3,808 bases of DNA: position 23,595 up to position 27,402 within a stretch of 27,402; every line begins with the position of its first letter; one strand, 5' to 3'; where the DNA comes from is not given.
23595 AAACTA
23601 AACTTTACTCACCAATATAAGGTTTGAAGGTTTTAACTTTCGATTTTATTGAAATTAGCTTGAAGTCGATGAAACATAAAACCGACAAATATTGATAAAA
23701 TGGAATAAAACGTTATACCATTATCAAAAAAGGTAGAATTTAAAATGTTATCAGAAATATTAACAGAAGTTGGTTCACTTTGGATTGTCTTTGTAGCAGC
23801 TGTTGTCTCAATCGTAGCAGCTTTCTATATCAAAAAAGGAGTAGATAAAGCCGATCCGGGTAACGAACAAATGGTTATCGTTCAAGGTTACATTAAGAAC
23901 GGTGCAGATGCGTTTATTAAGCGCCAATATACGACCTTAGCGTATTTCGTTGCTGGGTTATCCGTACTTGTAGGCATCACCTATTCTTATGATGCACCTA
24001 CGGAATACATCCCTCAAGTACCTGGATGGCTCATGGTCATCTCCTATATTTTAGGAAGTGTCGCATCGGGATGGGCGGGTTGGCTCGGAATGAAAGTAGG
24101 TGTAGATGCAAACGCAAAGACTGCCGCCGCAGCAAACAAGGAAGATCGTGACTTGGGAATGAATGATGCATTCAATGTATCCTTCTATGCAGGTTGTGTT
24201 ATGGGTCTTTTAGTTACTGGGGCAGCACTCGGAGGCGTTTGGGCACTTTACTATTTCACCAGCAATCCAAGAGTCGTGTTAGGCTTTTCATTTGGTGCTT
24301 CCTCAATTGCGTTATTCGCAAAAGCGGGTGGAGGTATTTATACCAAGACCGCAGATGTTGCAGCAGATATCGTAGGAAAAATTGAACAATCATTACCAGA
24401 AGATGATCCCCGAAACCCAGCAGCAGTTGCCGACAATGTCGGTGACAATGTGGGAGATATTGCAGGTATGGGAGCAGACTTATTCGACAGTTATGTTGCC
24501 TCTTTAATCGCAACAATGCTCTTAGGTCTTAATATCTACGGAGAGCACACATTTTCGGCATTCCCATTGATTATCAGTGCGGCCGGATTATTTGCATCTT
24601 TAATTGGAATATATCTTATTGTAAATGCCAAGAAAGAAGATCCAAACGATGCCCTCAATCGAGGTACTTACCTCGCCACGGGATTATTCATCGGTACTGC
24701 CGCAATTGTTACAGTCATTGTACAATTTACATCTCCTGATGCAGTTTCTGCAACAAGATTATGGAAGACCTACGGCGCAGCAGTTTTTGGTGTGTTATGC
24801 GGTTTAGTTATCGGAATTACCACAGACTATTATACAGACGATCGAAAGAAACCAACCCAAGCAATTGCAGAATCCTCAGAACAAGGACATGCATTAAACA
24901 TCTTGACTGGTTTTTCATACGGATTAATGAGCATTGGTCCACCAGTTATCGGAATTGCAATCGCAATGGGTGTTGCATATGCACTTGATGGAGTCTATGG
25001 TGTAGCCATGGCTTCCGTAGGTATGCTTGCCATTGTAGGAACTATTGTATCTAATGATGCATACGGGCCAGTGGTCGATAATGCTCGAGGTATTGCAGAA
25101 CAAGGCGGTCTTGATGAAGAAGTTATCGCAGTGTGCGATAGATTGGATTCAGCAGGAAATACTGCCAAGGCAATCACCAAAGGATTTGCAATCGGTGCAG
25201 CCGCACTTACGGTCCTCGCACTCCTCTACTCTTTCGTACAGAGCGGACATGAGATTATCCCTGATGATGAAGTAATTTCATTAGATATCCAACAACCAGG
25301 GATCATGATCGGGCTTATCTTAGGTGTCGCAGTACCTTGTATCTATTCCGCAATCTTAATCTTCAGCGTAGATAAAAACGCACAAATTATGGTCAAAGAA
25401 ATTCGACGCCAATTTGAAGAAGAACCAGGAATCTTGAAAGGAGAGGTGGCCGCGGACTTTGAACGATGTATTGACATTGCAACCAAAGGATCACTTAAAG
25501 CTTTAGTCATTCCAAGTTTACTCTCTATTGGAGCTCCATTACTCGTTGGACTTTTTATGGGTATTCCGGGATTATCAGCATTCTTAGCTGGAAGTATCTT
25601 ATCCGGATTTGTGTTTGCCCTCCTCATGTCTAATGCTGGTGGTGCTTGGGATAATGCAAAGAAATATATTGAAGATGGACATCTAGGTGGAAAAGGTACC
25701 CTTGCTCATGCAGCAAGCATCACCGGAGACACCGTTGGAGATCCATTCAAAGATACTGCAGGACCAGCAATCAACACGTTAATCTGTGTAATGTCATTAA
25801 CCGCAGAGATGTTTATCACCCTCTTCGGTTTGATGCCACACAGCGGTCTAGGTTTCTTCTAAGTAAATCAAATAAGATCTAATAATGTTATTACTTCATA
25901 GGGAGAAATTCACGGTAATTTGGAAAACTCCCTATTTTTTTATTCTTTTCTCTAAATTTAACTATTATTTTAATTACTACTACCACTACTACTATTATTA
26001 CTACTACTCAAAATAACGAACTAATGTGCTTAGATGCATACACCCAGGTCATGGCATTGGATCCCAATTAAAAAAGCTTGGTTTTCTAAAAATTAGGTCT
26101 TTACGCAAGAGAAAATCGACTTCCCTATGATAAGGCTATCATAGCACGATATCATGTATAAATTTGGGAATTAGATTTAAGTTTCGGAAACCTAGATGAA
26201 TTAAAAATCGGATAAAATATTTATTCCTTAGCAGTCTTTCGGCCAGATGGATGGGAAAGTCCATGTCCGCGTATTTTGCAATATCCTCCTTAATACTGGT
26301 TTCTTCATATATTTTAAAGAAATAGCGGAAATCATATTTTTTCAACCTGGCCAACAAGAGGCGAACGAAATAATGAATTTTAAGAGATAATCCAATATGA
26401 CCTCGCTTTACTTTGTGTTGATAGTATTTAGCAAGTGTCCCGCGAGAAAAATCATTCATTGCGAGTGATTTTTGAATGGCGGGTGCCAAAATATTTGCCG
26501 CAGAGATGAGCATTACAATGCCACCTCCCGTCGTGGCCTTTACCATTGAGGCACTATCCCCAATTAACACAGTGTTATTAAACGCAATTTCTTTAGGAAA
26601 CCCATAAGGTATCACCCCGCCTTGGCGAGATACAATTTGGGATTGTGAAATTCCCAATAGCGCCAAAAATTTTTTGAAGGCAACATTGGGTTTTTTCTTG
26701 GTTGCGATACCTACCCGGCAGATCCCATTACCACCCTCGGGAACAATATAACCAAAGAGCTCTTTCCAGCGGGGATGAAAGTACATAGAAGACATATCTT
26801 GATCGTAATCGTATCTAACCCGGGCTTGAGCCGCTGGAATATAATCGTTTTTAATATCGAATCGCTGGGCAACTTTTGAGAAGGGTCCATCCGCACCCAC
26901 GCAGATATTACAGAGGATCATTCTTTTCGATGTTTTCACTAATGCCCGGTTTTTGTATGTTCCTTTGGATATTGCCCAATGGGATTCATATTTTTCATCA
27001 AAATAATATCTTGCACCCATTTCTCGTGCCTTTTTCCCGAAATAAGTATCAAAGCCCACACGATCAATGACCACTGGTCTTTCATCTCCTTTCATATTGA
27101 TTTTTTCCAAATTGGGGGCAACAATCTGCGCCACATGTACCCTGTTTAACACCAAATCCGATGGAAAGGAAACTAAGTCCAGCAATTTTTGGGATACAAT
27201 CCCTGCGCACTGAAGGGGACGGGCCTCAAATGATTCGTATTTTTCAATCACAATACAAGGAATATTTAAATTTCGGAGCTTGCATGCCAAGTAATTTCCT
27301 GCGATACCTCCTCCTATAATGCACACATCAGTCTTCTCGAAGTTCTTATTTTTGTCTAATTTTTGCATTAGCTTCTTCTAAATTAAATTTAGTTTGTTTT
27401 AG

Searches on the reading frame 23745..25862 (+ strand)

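Call 11: search_protein_families(library=pfam, proteins=[window:23745-25862:+], max_evalue=0.001)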
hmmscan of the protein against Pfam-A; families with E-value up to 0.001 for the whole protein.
window:23745-25862:+ (705 aa): 1 family
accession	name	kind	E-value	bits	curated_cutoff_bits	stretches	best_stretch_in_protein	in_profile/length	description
PF03030.21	H_PPase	-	5.5e-225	749.3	29.7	1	20-687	1-642/645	Inorganic H+ pyrophosphatase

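Call 59: search_protein_families(library=ncbifam, proteins=[window:23745-25862:+], max_evalue=0.00001)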
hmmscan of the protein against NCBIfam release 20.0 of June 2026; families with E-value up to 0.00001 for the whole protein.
window:23745-25862:+ (705 aa): 13 families
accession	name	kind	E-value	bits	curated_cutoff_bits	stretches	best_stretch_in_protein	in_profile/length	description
NF001960.0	PRK00733.3-5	equivalog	8.6e-235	781.1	546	1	12-695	5-668/673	sodium-translocating pyrophosphatase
NF001954.0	PRK00733.2-2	equivalog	1.4e-206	688.4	894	1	12-694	4-717/723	sodium-translocating pyrophosphatase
NF001959.0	PRK00733.3-4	equivalog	2.5e-206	687.1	975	1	15-694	8-668/674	sodium-translocating pyrophosphatase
NF001953.0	PRK00733.2-1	equivalog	2e-203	677.6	783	1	11-694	4-696/697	sodium-translocating pyrophosphatase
TIGR01104.1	V_PPase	equivalog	1.1e-198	662.1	651.9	1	14-694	6-690/697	V-type H(+)-translocating pyrophosphatase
NF001961.0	PRK00733.3-6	equivalog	1.2e-197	658.3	926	1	13-687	6-663/671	sodium-translocating pyrophosphatase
NF001957.0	PRK00733.3-2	equivalog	2.6e-195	650.8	945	1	12-694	1-648/651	sodium-translocating pyrophosphatase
NF001958.0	PRK00733.3-3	equivalog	2.6e-192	640.8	1055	1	11-695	3-674/680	sodium-translocating pyrophosphatase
NF001955.0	PRK00733.2-4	equivalog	3e-189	631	1059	1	12-687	6-693/736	sodium-translocating pyrophosphatase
NF001951.0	PRK00733.1-2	equivalog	4.1e-189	630.5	859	1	11-694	5-688/691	sodium-translocating pyrophosphatase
NF001952.0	PRK00733.1-4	equivalog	3.3e-186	620.6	912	1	8-688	15-721/782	sodium-translocating pyrophosphatase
NF001956.0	PRK00733.3-1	equivalog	9.9e-155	517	1321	1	14-694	13-692/704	sodium-translocating pyrophosphatase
NF001950.0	PRK00733.1-1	equivalog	2.4e-57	194.6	826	1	14-696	58-762/807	sodium-translocating pyrophosphatase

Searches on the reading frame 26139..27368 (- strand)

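Call 11: search_protein_families(library=pfam, proteins=[window:26139-27368:-], max_evalue=0.001)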
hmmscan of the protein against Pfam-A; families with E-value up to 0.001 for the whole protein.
window:26139-27368:- (409 aa): 2 families
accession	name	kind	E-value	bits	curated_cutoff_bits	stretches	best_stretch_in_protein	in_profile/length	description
PF05834.18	Lycopene_cycl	-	5.3e-10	39.4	23.4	1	232-352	222-344/380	Lycopene cyclase protein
PF01494.25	FAD_binding_3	-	3e-09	37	22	1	12-173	1-170/349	FAD binding domain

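Call 59: search_protein_families(library=ncbifam, proteins=[window:26139-27368:-], max_evalue=0.00001)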
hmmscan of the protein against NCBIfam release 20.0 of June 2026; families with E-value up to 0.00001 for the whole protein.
window:26139-27368:- (409 aa): 14 families
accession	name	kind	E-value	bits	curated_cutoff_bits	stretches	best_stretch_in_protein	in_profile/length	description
TIGR02032.1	GG-red-SF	subfamily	2.1e-41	142.6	158.8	1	14-295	2-294/297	geranylgeranyl reductase family protein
TIGR02023.1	BchP-ChlP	subfamily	1.1e-28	100.4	343.3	1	14-317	2-315/388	geranylgeranyl diphosphate reductase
NF041080.1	DGGGPL_reductase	equivalog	1e-16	60.9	580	1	219-351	229-362/447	digeranylgeranylglycerophospholipid reductase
TIGR02028.1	ChlP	equivalog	4.4e-11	42.2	505.3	1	15-302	3-308/398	geranylgeranyl reductase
NF041160.1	DGGPL_Thplmales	equivalog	5.7e-11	42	780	1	12-321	3-332/396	digeranylgeranylglycerophospholipid reductase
NF008519.0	PRK11445.1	equivalog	2.6e-09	36.8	303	1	11-336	2-331/355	FAD-binding protein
TIGR01988.1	Ubi-OHases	subfamily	1.1e-08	34.4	224.65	0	14-44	1-32/387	ubiquinone biosynthesis hydroxylase, UbiH/UbiF/VisC/COQ6 family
NF005612.0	PRK07364.1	equivalog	1.8e-08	33.3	487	0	6-46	12-52/415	FAD-dependent hydroxylase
TIGR01790.1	carotene-cycl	subfamily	2.4e-08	33.5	209.5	0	233-356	230-353/387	lycopene cyclase family protein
NF006091.0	PRK08243.1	subfamily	6.4e-08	31.8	351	0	12-66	2-56/393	4-hydroxybenzoate 3-monooxygenase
NF041385.1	Dggglyphlred_Halo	equivalog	1.4e-07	30.4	700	1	11-174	3-162/405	digeranylgeranylglycerophospholipid reductase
NF005788.0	PRK07608.1-3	equivalog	3.4e-07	29.4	478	0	260-338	275-353/388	UbiH/UbiF family hydroxylase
NF049967.1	QhpG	equivalog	1e-06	28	240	0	15-124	1-105/423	flavin-dependent monooxygenase QhpG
NF005313.0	PRK06847.1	subfamily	1.7e-06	27.2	372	0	13-48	5-40/375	hypothetical protein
